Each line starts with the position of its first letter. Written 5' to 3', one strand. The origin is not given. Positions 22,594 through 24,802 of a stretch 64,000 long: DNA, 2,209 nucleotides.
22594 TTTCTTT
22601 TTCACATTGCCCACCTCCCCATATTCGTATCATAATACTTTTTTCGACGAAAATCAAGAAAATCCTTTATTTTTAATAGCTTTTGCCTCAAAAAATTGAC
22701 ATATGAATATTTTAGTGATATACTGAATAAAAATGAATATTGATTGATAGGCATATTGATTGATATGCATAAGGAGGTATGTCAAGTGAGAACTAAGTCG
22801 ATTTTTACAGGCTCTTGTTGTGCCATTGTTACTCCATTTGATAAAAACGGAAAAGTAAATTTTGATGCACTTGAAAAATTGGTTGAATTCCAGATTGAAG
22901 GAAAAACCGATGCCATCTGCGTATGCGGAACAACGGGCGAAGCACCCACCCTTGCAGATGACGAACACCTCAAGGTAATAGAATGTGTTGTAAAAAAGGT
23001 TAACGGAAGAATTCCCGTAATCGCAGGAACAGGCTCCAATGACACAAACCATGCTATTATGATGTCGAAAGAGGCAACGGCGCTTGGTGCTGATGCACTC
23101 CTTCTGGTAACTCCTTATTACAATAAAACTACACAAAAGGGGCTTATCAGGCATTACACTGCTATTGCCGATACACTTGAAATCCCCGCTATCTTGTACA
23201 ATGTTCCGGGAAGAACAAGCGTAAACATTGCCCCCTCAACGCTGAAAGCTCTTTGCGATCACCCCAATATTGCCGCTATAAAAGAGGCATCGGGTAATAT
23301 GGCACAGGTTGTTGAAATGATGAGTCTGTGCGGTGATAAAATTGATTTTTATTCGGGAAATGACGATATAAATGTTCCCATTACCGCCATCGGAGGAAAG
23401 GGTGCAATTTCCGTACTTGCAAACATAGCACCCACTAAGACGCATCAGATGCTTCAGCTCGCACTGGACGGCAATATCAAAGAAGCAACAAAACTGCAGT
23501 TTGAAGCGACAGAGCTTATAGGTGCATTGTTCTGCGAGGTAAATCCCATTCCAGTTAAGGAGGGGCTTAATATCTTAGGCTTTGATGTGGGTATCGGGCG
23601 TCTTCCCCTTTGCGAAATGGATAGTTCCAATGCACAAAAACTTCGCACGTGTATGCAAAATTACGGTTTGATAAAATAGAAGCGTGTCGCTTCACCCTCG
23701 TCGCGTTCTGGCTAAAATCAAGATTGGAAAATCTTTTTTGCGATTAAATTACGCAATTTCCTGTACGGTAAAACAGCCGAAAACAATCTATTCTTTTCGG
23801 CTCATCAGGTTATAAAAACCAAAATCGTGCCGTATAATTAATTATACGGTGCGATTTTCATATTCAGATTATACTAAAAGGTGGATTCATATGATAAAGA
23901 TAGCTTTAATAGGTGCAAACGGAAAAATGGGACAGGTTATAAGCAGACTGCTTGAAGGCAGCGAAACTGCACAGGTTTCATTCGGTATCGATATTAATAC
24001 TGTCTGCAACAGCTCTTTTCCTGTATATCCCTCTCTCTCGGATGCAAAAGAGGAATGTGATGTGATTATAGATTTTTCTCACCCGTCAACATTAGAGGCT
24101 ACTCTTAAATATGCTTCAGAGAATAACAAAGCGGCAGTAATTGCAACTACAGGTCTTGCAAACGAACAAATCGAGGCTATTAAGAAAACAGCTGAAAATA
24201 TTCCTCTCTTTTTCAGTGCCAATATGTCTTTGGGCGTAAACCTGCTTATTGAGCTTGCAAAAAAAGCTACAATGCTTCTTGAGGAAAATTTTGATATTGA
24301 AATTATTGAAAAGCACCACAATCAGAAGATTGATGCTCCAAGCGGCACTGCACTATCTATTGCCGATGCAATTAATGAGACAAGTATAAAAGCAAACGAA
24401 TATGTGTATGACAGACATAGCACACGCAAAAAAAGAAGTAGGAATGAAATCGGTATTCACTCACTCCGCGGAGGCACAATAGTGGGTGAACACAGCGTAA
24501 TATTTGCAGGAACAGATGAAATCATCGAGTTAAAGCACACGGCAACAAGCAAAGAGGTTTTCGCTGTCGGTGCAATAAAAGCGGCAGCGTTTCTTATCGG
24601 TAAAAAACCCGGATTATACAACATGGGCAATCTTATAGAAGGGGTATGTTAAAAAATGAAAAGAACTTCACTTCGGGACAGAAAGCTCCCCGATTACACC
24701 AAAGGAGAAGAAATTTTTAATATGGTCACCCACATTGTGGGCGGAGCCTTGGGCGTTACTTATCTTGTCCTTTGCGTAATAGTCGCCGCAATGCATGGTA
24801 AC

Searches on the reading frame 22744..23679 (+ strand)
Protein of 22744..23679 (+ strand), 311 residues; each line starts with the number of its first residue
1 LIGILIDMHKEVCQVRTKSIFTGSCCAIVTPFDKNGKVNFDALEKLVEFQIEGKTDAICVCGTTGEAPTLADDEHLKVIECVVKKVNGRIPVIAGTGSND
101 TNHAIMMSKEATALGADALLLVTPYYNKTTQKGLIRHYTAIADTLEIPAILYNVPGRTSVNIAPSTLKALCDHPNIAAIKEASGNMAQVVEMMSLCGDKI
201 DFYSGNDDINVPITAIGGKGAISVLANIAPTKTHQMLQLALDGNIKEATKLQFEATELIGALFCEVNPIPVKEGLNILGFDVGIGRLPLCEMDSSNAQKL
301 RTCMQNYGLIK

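Call 64: search_protein_families(library=pfam, proteins=[window:22744-23679:+], max_evalue=0.00001)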
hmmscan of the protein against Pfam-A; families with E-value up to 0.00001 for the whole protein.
window:22744-23679:+ (311 aa): 1 family
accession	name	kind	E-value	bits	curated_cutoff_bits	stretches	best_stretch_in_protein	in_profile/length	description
PF00701.28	DHDPS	-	9.1e-93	310.6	22.1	1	21-305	2-287/289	Dihydrodipicolinate synthetase family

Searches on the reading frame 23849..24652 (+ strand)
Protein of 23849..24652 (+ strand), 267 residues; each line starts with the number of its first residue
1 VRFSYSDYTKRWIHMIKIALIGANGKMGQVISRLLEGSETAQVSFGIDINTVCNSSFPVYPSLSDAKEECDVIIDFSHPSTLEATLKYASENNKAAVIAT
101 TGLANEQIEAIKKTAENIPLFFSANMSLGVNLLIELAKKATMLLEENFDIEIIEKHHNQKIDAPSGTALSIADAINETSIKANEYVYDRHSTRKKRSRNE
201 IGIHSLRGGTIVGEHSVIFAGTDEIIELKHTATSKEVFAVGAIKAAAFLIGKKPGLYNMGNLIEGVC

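Call 64: search_protein_families(library=pfam, proteins=[window:23849-24652:+], max_evalue=0.00001)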
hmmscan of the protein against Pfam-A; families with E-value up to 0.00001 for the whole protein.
window:23849-24652:+ (267 aa): 2 families
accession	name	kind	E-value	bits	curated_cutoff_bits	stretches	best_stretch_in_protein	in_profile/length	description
PF05173.19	DapB_C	-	1.7e-46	157.7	27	1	129-262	1-120/121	Dihydrodipicolinate reductase, C-terminus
PF01113.26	DapB_N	-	1.9e-27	96.3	25.6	1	16-126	1-124/124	Dihydrodipicolinate reductase, N-terminus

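Call 68: find_homologous_proteins(query=window:23849-24652:+, max_evalue=1e-100)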
Query window:23849-24652:+ (267 aa): 101 proteins with E <= 1e-100 among 8000 candidates.
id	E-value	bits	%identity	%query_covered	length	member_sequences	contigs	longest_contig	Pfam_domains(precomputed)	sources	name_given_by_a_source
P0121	3.0e-148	510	94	95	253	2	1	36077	PF01113.27,PF05173.20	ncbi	-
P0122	1.3e-147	508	93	95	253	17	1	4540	PF01113.27,PF05173.20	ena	-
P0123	1.2e-143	495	91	95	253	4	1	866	PF01113.27,PF05173.20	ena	-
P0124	8.6e-139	479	88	95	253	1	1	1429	PF01113.27,PF05173.20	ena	-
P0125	1.0e-121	423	76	95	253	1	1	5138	PF01113.27,PF05173.20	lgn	-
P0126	1.1e-121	423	77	95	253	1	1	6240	PF01113.27,PF05173.20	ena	-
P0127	2.9e-121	422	76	94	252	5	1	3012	PF01113.27,PF05173.20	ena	-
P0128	1.8e-120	419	75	95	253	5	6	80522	PF01113.27,PF05173.20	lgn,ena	-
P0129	1.8e-120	419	77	95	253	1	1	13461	PF01113.27,PF05173.20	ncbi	-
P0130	2.6e-120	419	76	94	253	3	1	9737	PF01113.27,PF05173.20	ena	-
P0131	6.7e-120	417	77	95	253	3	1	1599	PF01113.27,PF05173.20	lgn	-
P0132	8.8e-120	417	76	93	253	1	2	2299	PF01113.27,PF05173.20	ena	-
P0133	1.1e-119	417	76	94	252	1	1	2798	PF01113.27,PF05173.20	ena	-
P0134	1.7e-119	416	74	95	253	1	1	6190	PF01113.27,PF05173.20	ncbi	-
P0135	4.1e-119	415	73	95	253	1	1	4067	PF01113.27,PF05173.20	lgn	-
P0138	2.6e-118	412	76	95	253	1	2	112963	PF01113.27,PF05173.20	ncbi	-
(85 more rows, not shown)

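Call 69: find_encoding_contigs(protein=P0121, flank=1500, max_places=2)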
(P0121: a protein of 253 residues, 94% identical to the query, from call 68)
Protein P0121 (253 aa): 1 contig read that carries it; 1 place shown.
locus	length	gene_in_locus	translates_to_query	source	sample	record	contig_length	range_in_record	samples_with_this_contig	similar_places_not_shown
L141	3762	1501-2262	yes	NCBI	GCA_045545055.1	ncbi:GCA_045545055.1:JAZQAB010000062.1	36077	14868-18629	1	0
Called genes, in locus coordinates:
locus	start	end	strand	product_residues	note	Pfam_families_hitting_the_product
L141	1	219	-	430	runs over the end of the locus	PF08486:SpoIID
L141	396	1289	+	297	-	PF00701:DHDPS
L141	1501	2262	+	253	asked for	PF01113:DapB_N, PF05173:DapB_C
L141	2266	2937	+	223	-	PF03006:HlyIII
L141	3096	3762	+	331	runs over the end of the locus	PF01118:Semialdhyde_dh, PF02774:Semialdhyde_dhC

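Call 70: find_encoding_contigs(protein=P0122, flank=1500, max_places=2)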
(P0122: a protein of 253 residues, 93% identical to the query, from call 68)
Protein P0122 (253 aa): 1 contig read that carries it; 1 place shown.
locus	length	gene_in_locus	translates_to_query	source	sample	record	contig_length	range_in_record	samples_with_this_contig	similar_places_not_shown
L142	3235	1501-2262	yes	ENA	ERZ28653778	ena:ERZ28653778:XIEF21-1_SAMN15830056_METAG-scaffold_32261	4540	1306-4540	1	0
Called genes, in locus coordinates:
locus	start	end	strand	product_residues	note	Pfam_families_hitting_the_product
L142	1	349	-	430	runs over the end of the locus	PF08486:SpoIID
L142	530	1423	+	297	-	PF00701:DHDPS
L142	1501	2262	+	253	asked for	PF01113:DapB_N, PF05173:DapB_C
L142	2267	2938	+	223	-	PF03006:HlyIII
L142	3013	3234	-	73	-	?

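Call 71: find_encoding_contigs(protein=P0138, flank=1500, max_places=2)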
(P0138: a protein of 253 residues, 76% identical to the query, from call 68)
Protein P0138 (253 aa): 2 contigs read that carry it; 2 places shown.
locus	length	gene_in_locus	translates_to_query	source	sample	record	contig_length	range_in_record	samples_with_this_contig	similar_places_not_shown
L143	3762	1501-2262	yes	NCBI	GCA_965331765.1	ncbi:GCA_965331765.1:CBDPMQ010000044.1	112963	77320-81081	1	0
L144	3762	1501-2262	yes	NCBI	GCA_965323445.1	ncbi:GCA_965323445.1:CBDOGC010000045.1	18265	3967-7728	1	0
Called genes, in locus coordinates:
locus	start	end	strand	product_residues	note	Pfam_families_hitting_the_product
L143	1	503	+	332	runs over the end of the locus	PF01118:Semialdhyde_dh, PF02774:Semialdhyde_dhC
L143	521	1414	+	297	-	PF00701:DHDPS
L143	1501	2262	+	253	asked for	PF01113:DapB_N, PF05173:DapB_C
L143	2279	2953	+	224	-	PF03006:HlyIII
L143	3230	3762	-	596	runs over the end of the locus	PF00004:AAA, PF07728:AAA_5 (faint), PF17862:AAA_lid_3, PF01434:Peptidase_M41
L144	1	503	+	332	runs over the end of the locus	PF01118:Semialdhyde_dh, PF02774:Semialdhyde_dhC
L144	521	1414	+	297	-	PF00701:DHDPS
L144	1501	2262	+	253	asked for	PF01113:DapB_N, PF05173:DapB_C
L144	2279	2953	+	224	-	PF03006:HlyIII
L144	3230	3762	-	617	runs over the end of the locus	PF06480:FtsH_ext (faint), PF00004:AAA, PF07728:AAA_5 (faint), PF17862:AAA_lid_3, PF01434:Peptidase_M41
